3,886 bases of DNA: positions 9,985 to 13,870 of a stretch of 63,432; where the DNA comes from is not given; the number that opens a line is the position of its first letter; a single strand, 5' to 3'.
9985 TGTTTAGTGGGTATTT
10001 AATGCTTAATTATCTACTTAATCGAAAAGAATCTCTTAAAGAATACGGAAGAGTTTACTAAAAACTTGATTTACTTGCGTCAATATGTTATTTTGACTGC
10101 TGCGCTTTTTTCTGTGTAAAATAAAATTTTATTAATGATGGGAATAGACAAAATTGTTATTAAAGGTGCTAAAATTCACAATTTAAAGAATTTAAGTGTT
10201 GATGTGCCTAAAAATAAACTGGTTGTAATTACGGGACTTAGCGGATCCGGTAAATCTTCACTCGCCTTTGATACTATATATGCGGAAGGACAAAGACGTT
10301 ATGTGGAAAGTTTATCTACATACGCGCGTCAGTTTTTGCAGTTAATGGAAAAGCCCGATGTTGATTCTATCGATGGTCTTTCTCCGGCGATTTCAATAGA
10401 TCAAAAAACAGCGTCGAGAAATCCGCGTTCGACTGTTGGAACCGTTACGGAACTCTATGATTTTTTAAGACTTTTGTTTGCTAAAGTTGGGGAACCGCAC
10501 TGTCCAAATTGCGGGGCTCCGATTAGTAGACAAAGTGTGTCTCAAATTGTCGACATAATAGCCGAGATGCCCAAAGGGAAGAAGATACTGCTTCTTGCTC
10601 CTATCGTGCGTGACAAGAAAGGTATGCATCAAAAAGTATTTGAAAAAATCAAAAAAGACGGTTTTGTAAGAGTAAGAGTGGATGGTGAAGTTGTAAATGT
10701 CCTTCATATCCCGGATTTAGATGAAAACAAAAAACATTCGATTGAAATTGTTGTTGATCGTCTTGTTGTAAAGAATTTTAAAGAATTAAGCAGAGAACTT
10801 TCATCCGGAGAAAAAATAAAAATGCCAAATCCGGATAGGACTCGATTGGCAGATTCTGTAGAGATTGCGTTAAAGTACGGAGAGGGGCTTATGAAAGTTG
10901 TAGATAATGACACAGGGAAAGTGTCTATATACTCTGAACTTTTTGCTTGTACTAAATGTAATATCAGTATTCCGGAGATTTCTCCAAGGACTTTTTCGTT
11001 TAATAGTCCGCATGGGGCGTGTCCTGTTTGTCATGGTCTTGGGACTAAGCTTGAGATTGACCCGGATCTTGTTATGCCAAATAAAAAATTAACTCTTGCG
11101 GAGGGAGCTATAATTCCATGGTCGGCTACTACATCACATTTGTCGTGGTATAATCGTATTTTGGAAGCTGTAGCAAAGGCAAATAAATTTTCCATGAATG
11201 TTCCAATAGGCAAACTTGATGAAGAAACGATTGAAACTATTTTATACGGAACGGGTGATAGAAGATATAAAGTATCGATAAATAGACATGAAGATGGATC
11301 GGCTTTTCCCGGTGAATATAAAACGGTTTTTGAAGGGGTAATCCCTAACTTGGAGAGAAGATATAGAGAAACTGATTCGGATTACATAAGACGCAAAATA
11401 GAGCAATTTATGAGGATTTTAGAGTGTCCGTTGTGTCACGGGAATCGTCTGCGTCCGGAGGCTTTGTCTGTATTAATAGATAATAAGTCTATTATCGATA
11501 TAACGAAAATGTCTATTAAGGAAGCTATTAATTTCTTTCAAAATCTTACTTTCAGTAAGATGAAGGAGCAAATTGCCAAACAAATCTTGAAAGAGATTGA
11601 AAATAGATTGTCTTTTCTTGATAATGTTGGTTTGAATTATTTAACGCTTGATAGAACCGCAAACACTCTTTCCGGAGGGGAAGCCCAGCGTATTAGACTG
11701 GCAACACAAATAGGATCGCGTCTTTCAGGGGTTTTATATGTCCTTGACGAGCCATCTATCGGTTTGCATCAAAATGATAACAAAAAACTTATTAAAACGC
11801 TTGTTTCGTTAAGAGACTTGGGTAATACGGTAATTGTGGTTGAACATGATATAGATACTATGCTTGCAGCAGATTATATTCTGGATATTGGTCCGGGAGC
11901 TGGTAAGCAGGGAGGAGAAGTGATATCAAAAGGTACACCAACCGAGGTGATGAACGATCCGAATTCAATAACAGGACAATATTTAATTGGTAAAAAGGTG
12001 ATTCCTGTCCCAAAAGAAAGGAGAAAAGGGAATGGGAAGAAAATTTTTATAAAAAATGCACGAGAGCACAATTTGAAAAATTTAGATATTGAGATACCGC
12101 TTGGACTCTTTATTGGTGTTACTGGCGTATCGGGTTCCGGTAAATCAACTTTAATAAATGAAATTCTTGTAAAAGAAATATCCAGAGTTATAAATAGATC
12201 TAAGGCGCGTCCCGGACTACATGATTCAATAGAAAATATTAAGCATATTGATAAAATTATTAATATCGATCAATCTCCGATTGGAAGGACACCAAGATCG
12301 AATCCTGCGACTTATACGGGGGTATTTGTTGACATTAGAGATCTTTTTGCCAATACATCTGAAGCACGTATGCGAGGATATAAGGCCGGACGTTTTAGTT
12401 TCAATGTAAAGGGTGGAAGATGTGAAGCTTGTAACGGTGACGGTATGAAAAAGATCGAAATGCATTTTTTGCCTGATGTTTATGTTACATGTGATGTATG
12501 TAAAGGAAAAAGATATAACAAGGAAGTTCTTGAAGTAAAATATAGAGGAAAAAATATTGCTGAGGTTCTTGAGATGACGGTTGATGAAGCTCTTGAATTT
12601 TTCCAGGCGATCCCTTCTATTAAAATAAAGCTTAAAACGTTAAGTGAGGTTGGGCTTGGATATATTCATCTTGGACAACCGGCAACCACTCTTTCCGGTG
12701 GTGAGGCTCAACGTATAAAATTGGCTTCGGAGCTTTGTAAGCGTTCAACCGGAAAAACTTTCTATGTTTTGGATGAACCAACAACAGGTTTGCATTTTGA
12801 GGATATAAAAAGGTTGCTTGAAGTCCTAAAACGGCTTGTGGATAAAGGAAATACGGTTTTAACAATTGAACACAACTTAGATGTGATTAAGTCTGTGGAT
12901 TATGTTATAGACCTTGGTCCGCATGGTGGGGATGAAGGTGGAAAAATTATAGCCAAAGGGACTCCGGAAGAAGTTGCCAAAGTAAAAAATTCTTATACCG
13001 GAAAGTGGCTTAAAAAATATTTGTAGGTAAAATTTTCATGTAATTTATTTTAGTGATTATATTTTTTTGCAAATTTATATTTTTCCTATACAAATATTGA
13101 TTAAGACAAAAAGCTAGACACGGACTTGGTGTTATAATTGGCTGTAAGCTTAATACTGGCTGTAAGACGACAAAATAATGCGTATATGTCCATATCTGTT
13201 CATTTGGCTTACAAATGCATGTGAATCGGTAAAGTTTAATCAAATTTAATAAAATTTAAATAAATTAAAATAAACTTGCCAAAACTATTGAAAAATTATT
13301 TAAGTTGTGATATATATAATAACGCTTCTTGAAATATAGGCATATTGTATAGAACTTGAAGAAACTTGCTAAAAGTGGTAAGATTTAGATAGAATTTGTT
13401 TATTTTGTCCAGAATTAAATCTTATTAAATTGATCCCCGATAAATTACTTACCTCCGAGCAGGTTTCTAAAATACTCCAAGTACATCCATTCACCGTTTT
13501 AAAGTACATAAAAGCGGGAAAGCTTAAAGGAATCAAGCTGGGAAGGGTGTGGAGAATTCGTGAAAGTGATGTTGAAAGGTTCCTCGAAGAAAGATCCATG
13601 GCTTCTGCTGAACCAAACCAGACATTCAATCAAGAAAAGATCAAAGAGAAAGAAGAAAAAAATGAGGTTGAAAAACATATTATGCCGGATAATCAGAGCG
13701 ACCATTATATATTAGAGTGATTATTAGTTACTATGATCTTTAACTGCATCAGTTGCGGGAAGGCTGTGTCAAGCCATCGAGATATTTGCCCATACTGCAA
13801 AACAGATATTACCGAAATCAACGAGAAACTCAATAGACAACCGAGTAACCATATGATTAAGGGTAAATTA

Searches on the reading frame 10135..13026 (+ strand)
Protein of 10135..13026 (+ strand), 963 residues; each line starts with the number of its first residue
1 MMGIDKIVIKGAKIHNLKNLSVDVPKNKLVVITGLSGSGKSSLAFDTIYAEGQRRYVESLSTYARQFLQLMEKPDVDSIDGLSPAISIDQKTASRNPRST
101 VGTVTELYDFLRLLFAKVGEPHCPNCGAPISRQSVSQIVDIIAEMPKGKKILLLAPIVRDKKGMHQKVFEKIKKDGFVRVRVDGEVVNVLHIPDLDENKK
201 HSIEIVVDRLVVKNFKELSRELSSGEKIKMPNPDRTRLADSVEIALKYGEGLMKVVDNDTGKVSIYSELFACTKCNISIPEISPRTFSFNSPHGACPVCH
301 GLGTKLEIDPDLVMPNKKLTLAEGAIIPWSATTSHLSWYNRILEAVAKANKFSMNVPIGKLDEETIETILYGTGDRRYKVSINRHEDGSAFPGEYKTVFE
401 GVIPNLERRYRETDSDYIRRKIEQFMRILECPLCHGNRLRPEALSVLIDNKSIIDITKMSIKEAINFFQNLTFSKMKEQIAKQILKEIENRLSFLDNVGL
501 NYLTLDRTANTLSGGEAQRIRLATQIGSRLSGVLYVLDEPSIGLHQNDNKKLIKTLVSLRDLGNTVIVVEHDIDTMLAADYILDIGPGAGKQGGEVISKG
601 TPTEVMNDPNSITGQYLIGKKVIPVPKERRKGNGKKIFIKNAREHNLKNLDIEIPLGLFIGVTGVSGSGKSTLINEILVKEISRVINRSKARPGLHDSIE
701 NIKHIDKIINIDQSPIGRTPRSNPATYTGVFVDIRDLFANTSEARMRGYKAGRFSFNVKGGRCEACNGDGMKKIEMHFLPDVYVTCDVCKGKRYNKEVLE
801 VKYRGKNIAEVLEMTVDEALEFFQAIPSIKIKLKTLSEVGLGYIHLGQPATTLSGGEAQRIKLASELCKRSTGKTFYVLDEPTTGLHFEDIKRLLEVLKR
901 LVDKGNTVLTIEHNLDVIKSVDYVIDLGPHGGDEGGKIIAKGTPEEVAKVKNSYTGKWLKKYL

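Call 7: search_protein_families(library=pfam, proteins=[window:10135-13026:+], max_evalue=0.01)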
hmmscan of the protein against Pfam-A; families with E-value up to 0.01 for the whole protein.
window:10135-13026:+ (963 aa): 26 families (the best 25 are shown)
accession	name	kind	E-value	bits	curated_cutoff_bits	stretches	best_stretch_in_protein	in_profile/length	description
PF17755.6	UvrA_DNA-bind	-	5.3e-37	126.9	23.2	1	309-424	1-110/110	UvrA DNA-binding domain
PF17760.6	UvrA_inter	-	6.3e-36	123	23.3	1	133-258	1-108/109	UvrA interaction domain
PF00005.33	ABC_tran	-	4.9e-22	79.4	25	4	441-540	37-135/137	ABC transporter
PF02463.25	SMC_N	-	8.1e-11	42.2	40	0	659-924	26-208/220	RecF/RecN/SMC N terminal domain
PF13191.12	AAA_16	-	4.9e-07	30.8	32.6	0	28-78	25-81/167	AAA ATPase domain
PF13304.12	AAA_21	-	6.1e-07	30.2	27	0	860-901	245-286/304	AAA domain, putative AbiEii toxin, Type IV TA system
PF13555.12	AAA_29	-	1e-06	28.8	27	0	661-675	26-40/61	P-loop containing region of AAA domain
PF03193.22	RsgA_GTPase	-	1.9e-06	28.3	30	0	636-685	85-134/174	RsgA GTPase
PF20703.3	nSTAND1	-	5.4e-06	26.7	27.1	0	19-84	25-86/379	Novel STAND NTPase 1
PF20720.3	nSTAND3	-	3.4e-05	24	27.2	0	26-49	16-39/155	Novel STAND NTPase 3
PF13401.12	AAA_22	-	0.00012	22.8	27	0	659-679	7-27/130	AAA domain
PF13238.12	AAA_18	-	0.00013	22.8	29.4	0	660-680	1-20/128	AAA domain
PF12399.14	BCA_ABC_TP_C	-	0.00013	21.9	25.5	0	595-609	1-15/27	Branched-chain amino acid ATP-binding cassette transporter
PF13476.12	AAA_23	-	0.00016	22.8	27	0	6-43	1-35/201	AAA domain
PF13173.12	AAA_14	-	0.00029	21.3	27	0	27-52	2-27/129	AAA domain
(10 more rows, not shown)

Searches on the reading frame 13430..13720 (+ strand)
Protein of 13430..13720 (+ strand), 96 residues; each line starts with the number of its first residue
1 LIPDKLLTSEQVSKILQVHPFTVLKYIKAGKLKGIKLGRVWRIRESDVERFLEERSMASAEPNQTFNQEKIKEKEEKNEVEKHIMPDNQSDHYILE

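Call 92: search_protein_families(library=pfam, proteins=[window:13430-13720:+], max_evalue=0.001)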
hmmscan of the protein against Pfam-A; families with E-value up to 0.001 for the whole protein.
window:13430-13720:+ (96 aa): 1 family
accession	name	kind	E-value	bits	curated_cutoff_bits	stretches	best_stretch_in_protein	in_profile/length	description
PF12728.13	HTH_17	-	1.1e-15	58.1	27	1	6-56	1-51/51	Helix-turn-helix domain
